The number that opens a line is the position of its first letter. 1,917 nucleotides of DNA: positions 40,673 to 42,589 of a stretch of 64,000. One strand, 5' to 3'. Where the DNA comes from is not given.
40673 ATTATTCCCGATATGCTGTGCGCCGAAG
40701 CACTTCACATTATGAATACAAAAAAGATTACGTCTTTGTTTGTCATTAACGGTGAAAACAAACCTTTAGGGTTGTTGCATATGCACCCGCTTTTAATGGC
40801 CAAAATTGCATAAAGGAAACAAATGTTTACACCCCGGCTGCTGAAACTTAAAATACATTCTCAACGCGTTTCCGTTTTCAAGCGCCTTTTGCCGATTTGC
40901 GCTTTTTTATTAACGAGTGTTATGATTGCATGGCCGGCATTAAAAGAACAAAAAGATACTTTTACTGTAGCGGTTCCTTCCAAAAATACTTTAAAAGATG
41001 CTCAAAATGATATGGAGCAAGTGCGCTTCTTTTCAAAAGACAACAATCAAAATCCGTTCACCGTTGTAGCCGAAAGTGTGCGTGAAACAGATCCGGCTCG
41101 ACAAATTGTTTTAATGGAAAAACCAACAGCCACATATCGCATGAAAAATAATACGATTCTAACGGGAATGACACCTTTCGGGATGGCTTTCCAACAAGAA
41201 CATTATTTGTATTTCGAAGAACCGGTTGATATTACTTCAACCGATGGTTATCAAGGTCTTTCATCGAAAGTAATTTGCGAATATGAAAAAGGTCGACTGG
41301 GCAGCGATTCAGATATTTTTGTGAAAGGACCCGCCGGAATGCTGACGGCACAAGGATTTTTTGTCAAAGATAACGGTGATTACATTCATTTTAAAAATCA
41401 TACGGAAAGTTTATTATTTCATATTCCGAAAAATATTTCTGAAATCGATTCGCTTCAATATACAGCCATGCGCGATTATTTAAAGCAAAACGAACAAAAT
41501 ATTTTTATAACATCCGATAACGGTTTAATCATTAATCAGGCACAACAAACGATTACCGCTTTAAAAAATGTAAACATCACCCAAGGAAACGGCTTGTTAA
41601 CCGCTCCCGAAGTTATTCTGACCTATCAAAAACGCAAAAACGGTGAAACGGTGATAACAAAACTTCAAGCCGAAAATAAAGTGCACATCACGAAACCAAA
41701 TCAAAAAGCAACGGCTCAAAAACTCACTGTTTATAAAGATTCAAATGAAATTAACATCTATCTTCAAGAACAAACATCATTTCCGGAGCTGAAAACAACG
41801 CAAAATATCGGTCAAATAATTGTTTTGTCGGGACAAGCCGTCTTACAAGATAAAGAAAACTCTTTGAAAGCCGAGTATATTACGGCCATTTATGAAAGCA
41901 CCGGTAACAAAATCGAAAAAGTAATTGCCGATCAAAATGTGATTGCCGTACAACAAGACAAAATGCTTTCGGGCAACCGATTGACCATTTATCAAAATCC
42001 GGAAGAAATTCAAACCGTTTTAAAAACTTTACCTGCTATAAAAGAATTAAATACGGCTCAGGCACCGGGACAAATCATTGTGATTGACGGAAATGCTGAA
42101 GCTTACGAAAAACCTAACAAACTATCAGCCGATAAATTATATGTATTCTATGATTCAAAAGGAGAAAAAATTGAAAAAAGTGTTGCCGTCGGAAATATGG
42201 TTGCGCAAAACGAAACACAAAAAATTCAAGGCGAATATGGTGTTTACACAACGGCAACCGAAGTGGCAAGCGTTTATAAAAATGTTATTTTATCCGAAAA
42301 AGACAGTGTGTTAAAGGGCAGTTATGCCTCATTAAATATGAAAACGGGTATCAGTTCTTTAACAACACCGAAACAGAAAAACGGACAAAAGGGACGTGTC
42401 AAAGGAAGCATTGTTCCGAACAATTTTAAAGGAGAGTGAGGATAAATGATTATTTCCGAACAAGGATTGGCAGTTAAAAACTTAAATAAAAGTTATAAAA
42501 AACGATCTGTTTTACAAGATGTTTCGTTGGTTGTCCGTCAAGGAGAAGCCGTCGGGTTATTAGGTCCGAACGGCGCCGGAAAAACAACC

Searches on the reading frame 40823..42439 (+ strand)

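Call 27: search_protein_families(library=pfam, proteins=[window:40823-42439:+], max_evalue=0.01)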
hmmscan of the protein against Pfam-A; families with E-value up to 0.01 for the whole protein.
window:40823-42439:+ (538 aa): 2 families
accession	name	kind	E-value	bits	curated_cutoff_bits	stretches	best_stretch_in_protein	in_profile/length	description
PF03968.19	LptD_N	-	1.8e-19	70.5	20.4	2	413-509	10-112/113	LptA/(LptD N-terminal domain) LPS transport protein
PF13100.11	OstA_2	-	6.6e-05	23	21.2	0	457-505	56-105/158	OstA-like protein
